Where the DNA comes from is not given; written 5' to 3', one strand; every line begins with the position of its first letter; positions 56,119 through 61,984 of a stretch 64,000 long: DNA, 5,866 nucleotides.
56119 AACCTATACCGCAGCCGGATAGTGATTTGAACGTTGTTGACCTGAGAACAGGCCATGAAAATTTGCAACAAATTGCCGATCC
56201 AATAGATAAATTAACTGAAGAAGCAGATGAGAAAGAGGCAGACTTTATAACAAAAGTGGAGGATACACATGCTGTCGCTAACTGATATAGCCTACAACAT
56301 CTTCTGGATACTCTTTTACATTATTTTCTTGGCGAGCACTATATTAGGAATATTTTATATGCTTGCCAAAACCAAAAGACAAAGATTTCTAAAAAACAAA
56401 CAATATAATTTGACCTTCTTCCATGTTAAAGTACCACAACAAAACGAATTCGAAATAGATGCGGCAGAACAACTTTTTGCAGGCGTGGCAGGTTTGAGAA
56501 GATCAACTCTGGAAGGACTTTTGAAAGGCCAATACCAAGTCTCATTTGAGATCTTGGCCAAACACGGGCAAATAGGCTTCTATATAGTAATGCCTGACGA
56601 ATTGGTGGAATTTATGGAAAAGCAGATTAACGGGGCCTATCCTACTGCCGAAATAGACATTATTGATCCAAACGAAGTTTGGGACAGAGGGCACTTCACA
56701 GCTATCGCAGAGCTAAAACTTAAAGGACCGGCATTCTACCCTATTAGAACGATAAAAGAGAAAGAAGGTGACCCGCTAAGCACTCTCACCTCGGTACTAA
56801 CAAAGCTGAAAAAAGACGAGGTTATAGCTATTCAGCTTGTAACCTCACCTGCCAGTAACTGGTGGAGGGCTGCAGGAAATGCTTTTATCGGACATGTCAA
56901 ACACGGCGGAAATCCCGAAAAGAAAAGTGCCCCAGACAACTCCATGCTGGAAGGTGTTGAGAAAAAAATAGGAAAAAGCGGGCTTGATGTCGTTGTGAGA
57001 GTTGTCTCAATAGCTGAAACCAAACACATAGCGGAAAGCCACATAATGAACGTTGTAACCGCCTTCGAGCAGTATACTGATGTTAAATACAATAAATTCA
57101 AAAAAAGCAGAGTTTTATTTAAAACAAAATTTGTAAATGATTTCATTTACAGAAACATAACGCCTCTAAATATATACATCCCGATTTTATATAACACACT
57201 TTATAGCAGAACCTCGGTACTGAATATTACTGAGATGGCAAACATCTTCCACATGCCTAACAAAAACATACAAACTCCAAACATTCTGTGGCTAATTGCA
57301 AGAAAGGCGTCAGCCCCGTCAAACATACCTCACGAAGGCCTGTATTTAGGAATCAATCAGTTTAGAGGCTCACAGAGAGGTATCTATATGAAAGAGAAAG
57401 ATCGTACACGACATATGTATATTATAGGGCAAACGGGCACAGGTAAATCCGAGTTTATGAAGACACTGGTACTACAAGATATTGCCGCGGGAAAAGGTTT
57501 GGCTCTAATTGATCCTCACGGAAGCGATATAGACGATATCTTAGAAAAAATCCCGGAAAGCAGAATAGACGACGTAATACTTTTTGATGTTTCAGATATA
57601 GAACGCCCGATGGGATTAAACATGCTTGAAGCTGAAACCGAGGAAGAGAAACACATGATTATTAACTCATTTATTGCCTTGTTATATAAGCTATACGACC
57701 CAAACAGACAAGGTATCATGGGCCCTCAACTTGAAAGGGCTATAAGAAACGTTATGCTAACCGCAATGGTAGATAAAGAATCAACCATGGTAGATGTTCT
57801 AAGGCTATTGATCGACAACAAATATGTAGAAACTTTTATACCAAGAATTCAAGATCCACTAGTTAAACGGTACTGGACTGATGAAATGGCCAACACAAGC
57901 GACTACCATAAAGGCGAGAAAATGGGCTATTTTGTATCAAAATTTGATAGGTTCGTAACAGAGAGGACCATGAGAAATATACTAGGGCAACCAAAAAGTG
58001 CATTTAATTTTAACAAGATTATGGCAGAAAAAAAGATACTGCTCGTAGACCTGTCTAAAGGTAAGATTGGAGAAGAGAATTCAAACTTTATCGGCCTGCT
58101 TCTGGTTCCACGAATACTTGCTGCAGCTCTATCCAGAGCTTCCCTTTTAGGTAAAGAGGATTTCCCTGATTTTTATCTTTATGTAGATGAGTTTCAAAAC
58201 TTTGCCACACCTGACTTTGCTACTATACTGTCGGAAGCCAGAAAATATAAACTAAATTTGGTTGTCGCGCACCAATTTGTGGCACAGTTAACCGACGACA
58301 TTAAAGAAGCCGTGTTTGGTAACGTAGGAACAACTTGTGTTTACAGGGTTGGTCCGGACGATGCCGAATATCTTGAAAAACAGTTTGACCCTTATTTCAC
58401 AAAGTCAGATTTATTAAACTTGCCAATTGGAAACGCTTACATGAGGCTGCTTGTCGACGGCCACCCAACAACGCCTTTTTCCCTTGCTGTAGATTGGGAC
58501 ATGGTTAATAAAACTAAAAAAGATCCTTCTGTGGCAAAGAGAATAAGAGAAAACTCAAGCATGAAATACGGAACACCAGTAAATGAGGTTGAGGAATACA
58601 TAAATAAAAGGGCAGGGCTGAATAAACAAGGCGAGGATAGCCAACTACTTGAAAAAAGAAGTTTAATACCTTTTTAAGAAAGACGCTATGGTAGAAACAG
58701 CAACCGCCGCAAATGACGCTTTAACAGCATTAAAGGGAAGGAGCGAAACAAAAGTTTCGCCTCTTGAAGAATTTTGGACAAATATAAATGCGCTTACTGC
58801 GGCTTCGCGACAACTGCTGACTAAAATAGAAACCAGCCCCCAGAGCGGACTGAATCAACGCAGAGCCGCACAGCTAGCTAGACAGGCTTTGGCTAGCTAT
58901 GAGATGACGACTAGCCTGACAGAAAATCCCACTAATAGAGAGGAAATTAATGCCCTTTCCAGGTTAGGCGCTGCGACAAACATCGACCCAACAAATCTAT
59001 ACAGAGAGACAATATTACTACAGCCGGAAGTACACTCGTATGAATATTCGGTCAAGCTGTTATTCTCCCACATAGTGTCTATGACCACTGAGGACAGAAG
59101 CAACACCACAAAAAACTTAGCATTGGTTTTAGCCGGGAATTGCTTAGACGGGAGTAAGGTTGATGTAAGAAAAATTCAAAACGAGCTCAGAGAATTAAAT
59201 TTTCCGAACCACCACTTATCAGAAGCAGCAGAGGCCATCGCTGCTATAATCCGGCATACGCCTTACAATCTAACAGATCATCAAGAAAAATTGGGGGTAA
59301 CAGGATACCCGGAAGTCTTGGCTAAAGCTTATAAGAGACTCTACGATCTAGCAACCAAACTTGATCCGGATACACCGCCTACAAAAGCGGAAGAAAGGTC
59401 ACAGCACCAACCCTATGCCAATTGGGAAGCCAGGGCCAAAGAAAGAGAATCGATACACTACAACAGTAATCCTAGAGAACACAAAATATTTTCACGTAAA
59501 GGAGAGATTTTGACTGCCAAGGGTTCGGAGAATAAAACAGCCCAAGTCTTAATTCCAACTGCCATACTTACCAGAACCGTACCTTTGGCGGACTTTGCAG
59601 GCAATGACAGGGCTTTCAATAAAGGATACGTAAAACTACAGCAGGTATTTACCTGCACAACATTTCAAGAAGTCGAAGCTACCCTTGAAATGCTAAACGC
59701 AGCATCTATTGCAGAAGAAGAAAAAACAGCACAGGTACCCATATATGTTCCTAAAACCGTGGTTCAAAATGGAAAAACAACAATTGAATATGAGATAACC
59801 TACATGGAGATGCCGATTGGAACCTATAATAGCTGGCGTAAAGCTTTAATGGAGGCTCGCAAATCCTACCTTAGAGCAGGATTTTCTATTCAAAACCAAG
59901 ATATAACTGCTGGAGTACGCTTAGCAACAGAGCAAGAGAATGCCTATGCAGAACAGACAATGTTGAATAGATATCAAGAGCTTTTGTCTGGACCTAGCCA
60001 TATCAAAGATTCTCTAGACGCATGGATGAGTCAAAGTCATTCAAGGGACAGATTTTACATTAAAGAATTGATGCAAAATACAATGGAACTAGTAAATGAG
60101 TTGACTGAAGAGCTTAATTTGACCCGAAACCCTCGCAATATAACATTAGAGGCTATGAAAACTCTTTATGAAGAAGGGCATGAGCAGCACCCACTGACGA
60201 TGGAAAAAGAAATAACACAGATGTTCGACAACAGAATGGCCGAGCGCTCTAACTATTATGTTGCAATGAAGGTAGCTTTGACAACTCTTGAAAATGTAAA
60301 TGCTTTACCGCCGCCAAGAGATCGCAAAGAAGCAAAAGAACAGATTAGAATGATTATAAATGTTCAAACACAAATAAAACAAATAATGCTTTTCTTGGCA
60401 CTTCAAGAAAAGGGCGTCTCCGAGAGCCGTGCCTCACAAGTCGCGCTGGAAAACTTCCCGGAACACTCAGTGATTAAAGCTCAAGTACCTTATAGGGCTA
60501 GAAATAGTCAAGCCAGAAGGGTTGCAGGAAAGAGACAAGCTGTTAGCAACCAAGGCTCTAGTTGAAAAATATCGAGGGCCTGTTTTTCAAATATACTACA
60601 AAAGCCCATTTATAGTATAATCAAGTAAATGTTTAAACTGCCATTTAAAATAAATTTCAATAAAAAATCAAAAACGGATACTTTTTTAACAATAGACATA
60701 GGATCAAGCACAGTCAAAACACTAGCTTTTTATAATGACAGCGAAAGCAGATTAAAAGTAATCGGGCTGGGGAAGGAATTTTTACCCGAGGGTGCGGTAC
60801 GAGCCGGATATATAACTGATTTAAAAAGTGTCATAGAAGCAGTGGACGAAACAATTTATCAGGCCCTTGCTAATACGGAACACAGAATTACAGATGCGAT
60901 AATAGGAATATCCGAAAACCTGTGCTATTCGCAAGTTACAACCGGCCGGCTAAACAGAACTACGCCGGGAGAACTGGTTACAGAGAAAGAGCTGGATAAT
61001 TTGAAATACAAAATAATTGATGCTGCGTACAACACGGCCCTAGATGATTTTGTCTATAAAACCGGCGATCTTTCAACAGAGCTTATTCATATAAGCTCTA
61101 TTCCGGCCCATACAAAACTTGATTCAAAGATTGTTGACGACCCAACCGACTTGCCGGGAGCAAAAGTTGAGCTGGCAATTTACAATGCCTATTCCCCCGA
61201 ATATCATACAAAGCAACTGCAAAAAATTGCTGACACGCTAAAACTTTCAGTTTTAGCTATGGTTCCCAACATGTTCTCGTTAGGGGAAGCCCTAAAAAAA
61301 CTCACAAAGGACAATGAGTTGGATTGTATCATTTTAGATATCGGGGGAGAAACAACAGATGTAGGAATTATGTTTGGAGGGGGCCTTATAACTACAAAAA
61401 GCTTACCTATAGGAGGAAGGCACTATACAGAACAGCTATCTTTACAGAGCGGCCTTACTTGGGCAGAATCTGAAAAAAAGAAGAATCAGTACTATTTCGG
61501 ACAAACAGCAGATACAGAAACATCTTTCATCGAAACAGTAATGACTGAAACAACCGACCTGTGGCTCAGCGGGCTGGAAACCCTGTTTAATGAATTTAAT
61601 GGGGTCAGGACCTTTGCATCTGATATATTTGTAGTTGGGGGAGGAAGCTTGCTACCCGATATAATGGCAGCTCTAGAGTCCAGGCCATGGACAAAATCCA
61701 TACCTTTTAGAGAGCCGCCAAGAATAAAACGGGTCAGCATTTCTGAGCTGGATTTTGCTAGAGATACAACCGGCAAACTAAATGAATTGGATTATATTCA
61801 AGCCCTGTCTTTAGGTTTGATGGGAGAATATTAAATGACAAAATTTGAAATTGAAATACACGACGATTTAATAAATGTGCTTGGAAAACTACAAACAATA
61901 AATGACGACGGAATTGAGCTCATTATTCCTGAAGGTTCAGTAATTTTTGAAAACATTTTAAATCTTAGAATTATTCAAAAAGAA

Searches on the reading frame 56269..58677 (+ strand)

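Call 61: search_protein_families(library=pfam, proteins=[window:56269-58677:+], max_evalue=0.00001)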
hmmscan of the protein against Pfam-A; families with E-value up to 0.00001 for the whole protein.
window:56269-58677:+ (802 aa): 1 family
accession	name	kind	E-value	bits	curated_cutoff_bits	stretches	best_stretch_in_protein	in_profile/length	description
PF01935.23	DUF87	-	3.1e-07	31.1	23.2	1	377-604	20-210/220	Helicase HerA, central domain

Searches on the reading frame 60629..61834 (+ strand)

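Call 61: search_protein_families(library=pfam, proteins=[window:60629-61834:+], max_evalue=0.00001)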
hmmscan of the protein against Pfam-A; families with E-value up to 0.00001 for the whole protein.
window:60629-61834:+ (401 aa): 2 families
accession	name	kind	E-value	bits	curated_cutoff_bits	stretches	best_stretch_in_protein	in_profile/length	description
PF14450.12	FtsA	-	5.8e-12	46.5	31.8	1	235-360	2-103/127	Cell division protein FtsA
PF11104.14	PilM_2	-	1.1e-09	38.2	27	0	224-307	172-258/340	Type IV pilus assembly protein PilM;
